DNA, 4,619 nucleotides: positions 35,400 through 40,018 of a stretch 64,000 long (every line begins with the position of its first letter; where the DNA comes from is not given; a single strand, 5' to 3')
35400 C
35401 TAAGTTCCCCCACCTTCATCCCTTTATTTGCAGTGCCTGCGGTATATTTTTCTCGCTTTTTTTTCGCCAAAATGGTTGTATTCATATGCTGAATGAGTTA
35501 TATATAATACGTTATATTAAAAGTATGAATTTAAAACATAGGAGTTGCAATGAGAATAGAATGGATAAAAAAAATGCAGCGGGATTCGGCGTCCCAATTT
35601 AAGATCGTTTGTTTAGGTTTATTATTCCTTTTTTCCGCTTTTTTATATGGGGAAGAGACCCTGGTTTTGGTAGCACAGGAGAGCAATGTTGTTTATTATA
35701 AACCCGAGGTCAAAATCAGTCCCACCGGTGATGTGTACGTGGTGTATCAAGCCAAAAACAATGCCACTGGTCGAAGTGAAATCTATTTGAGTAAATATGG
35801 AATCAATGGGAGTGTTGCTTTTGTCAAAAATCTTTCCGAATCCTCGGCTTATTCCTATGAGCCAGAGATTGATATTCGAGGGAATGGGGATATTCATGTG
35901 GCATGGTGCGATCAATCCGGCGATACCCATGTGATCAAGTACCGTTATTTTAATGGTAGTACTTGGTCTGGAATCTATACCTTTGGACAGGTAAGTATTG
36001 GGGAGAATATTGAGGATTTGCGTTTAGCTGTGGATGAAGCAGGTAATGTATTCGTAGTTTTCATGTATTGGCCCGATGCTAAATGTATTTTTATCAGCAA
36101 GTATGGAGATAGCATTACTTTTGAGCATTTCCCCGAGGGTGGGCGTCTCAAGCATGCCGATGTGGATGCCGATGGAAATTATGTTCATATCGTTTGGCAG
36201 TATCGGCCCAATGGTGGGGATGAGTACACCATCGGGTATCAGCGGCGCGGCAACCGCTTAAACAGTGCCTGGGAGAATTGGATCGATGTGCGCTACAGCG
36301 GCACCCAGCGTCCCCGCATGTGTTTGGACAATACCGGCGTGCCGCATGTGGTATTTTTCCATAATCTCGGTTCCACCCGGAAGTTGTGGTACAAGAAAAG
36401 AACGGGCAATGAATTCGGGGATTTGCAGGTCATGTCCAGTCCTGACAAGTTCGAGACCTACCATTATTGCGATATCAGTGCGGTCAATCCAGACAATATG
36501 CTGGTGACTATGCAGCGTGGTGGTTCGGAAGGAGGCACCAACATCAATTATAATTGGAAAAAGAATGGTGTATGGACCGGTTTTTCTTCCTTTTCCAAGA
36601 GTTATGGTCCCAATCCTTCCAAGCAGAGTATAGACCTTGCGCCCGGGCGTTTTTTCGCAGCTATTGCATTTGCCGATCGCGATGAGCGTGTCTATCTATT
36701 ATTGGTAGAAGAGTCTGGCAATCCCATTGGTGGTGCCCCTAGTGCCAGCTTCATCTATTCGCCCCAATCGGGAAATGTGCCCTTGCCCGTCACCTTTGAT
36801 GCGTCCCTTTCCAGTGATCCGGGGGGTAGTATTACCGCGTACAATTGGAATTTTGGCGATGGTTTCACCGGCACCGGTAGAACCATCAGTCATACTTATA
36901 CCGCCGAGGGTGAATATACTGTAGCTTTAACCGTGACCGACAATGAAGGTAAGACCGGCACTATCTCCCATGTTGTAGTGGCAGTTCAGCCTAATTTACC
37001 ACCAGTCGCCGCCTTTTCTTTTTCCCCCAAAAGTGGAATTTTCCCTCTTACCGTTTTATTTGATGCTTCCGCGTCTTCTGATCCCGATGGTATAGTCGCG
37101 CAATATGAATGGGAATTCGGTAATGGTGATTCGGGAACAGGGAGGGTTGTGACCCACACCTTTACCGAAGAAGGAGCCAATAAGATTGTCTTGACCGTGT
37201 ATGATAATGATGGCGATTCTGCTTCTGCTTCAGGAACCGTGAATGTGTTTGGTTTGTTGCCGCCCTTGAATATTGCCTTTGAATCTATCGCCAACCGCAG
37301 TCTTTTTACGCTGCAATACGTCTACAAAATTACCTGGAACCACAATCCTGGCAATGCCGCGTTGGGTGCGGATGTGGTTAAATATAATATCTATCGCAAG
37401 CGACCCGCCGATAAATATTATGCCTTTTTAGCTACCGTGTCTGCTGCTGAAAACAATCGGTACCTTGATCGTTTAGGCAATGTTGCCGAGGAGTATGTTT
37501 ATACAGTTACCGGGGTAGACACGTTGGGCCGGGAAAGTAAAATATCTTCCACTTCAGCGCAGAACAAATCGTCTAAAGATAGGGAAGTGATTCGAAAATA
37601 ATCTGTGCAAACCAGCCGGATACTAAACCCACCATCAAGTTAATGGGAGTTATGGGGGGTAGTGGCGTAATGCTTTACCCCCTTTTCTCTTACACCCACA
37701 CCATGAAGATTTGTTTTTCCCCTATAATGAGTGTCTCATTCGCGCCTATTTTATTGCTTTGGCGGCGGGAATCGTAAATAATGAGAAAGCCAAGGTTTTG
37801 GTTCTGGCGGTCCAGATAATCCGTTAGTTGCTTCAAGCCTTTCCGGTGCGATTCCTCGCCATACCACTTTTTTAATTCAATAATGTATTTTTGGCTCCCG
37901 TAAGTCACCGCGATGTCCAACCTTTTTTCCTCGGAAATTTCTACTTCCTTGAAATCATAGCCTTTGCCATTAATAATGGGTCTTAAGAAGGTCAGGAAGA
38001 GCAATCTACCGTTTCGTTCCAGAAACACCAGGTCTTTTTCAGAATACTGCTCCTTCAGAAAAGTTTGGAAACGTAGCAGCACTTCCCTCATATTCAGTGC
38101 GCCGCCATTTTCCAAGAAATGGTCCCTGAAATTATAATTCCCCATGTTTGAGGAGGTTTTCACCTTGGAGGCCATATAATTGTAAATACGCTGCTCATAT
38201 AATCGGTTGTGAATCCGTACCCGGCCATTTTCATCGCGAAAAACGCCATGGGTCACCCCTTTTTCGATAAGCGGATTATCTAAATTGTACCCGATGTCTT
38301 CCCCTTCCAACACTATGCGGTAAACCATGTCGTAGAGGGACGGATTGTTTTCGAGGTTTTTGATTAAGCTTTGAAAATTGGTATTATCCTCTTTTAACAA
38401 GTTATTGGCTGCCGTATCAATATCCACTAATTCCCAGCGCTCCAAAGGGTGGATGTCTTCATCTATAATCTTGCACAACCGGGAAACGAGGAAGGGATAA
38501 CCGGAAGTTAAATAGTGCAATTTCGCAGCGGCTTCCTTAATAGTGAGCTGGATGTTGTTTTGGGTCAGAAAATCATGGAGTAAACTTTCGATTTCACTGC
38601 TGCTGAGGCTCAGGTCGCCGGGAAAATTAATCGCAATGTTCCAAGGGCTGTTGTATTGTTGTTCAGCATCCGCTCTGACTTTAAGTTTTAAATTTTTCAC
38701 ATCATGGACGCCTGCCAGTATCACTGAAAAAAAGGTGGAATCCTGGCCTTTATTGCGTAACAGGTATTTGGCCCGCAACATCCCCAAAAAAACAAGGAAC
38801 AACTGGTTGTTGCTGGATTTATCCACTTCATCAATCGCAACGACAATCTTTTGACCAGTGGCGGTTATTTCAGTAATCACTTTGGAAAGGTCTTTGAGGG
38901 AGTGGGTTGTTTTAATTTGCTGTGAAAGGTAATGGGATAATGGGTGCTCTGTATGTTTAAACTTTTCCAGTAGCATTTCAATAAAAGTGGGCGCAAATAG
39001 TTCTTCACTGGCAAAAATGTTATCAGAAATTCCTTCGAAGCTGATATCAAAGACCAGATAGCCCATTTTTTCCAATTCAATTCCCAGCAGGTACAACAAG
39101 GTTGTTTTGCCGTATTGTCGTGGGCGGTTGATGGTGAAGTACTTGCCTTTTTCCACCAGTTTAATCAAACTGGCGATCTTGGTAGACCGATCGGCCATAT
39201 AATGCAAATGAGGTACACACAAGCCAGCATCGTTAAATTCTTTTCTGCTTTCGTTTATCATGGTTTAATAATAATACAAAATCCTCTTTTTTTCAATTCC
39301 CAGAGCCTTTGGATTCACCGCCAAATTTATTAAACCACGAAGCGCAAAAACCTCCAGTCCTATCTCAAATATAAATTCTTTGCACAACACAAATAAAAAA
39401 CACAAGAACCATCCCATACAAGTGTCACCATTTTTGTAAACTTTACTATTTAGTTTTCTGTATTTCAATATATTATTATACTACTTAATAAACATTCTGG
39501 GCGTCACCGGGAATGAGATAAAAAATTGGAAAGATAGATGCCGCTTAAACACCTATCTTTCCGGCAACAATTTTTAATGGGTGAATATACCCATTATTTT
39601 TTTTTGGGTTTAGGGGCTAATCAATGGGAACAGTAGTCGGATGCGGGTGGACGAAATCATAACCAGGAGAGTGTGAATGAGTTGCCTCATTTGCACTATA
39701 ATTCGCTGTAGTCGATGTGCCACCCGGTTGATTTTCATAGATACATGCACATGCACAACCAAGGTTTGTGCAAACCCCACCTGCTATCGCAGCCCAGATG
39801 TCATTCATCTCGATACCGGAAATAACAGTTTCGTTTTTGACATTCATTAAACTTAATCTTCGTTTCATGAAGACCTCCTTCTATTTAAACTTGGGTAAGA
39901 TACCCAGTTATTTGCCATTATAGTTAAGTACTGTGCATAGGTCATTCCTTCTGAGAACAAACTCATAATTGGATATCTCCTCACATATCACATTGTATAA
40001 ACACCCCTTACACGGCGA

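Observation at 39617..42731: GG-Bacteroidales-type RiPP cluster with a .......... core and no adjacent leader peptidase or exporter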

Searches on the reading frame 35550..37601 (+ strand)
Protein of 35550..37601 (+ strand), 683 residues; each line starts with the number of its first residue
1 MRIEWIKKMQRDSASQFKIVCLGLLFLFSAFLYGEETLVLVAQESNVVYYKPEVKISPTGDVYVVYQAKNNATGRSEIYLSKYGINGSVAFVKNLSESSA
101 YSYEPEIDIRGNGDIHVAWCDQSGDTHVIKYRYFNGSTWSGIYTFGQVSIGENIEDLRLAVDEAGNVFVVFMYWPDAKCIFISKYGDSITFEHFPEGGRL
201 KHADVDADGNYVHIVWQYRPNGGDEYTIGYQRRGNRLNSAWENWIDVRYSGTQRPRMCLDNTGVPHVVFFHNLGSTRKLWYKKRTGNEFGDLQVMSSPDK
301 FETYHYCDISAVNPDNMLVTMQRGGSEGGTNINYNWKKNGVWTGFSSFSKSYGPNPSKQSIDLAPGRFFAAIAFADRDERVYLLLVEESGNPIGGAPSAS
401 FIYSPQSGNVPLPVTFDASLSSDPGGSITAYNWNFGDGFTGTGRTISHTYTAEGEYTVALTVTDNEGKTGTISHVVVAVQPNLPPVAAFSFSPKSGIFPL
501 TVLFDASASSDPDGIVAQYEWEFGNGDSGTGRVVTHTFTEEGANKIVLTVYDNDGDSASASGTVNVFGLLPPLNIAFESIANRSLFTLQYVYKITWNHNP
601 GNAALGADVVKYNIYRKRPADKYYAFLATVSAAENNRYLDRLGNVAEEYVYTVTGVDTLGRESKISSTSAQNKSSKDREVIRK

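Call 30: search_protein_families(library=pfam, proteins=[window:35550-37601:+], max_evalue=0.001)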
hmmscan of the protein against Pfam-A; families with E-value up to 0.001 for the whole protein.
window:35550-37601:+ (683 aa): 4 families
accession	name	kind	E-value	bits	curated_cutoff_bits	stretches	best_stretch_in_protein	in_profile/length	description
PF18911.6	PKD_4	-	1e-39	134.9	27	2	396-475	3-81/85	PKD domain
PF00801.26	PKD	-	1.2e-26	92.9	23.5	2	404-477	7-80/80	PKD domain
PF22352.2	K319L-like_PKD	-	4.2e-13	49.5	27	2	413-473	13-79/84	K319L-like, PKD domain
PF21027.3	Sde0182_C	-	1.9e-05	25.6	27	0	414-481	2-67/83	Cellulose-binding protein Sde0182, C-terminal domain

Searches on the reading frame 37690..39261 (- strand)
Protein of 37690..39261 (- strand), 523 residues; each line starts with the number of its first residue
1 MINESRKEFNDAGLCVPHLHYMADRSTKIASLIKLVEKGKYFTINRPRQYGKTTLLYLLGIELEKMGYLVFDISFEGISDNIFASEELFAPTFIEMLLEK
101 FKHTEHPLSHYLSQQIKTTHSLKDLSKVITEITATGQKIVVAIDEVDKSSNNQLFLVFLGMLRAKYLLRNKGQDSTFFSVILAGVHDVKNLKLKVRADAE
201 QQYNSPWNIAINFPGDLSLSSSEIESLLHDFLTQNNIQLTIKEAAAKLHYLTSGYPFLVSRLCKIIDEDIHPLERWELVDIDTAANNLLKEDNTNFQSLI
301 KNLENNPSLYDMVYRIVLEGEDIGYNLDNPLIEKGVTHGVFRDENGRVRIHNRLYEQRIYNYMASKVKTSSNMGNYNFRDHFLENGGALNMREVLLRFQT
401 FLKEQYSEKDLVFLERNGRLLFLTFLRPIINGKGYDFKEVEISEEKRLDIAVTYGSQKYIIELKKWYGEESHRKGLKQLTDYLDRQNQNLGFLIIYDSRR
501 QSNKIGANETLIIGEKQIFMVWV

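Call 30: search_protein_families(library=pfam, proteins=[window:37690-39261:-], max_evalue=0.001)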
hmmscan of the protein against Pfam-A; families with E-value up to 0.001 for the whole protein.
window:37690-39261:- (523 aa): 4 families
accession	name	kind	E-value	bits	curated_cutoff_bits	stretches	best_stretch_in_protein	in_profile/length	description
PF14516.12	AAA_35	-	4.6e-14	52.4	27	1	26-357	18-327/331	AAA-like domain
PF09820.16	AAA-ATPase_like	-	2.5e-07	31.1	26.1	1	33-189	25-196/201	Predicted AAA-ATPase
PF01637.24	ATPase_2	-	0.00013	22.3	33.2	1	23-150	2-123/225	ATPase domain predominantly from Archaea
PF13173.12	AAA_14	-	0.00043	20.7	27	0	42-87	5-49/129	AAA domain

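Call 78: search_protein_families(library=padloc, proteins=[window:37690-39261:-], max_evalue=0.00001)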
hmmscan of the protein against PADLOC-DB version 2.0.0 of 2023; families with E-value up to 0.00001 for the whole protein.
window:37690-39261:- (523 aa): 0 families

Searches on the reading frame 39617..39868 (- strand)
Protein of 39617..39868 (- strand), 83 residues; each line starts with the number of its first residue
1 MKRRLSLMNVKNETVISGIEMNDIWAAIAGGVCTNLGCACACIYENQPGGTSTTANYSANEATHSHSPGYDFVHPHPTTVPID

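Call 3: search_protein_families(library=ncbifam, proteins=[window:39617-39868:-], max_evalue=1)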
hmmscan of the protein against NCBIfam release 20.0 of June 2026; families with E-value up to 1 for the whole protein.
window:39617-39868:- (83 aa): 1 family
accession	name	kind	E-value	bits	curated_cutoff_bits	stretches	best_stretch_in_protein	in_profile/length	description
NF033803.0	TOMM_BorA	equivalog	0.041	13.8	60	1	8-42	1-33/37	TOMM family putative cytolysin BorA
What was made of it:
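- Both enzymes pass curated family cut-offs (call 3).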

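Call 4: search_protein_families(library=pfam, proteins=[window:39617-39868:-], max_evalue=1)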
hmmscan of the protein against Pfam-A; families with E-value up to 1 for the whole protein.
window:39617-39868:- (83 aa): 1 family
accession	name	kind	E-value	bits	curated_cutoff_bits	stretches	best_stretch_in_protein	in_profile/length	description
PF02588.21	YitT_membrane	-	0.21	11.4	24.3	1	18-59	91-132/205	Uncharacterised 5xTM membrane BCR, YitT family COG1284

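Call 11: find_homologous_proteins(query=window:39617-39868:-, max_evalue=1)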
Query window:39617-39868:- (83 aa): 1 proteins with E <= 1 among 2 candidates.
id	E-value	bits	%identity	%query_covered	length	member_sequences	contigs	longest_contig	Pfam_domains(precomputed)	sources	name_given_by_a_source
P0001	1.2e-51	189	100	100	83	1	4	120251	-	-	-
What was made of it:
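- Tried and rejected: It returned only the peptide itself (call 11).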

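Call 41: find_related_loci(query=A2, collection=metagenome_contigs, flank=7000)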
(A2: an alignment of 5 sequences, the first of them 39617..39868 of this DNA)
Query A2 (83 aa) in metagenome_contigs; peptide patterns used: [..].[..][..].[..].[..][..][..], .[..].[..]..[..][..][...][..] (x = any residue, [..] = any of these).
438 stretches matched a pattern; 2 encode a relative of the query (tblastn E <= 1e-3); 2 distinct loci.
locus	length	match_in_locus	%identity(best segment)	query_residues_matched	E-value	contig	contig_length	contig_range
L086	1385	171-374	39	1-70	7e-14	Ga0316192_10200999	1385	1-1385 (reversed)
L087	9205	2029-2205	46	4-70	1e-13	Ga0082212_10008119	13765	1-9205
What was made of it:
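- Tried and rejected: The back-translated patterns were too strict, and only 2 confirmed loci came back (call 41).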

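Call 51: search_protein_representatives(protein=window:39617-39868:-)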
Query: 83 residues. Proteins with E-value up to 0.001 (for the whole library): 26; up to 1e-10: 4; up to 1e-30: 0. The best 26 are listed.
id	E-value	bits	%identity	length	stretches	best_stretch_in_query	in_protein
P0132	1.5e-16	75.9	56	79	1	1-74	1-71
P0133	5.4e-13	64.6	56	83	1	1-72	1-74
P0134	1.3e-12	63.3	49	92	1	1-77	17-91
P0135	3.8e-11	58.7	41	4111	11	34-66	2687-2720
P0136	1.6e-08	50.3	44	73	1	1-72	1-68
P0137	2.3e-08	49.8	40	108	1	1-62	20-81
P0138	4.2e-08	49.0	42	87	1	1-75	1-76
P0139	2.1e-06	43.6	43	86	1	1-72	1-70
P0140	2.0e-05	40.4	42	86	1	1-72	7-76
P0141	2.4e-05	40.2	51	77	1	37-75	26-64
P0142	2.5e-05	40.2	40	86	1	6-69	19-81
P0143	2.7e-05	40.0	38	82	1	1-76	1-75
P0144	2.9e-05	40.0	37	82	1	1-74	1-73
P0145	3.1e-05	39.9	47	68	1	20-71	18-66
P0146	3.5e-05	39.7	40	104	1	5-71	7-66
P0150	1.9e-04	37.3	44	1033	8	19-40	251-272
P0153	4.5e-04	36.2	30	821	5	32-67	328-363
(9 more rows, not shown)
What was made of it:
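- Checked: Exhaustive HMMER against 1.84 billion representatives finds homologous peptides down to E=1.5e-16 (call 51).
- Tried and rejected: Three large proteins matching the core 5-11 times (P0135, P0150, P0153; call 51).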

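Call 76: search_protein_families(library=ncbifam, proteins=[window:39620-39868:-], max_evalue=10)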
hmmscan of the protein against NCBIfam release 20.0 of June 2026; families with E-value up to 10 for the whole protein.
seq(83 aa): 1 family
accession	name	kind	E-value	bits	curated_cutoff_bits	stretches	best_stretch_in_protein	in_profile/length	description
NF033803.0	TOMM_BorA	equivalog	0.041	13.8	60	1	8-42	1-33/37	TOMM family putative cytolysin BorA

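Call 84: find_encoding_contigs(protein=P0132, flank=7000, max_places=2)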
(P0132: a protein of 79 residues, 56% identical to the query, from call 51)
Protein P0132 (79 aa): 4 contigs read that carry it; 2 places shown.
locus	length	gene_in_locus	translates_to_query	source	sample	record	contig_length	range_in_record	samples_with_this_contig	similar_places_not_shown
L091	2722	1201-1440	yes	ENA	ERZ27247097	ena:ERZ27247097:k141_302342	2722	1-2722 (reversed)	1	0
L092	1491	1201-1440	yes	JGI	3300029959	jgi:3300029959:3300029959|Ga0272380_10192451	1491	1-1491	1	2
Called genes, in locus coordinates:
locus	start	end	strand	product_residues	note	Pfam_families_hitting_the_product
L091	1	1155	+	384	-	?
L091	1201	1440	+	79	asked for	-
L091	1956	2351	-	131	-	PF12844:HTH_19, PF13560:HTH_31 (weak), PF01381:HTH_3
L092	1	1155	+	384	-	?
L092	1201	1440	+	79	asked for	-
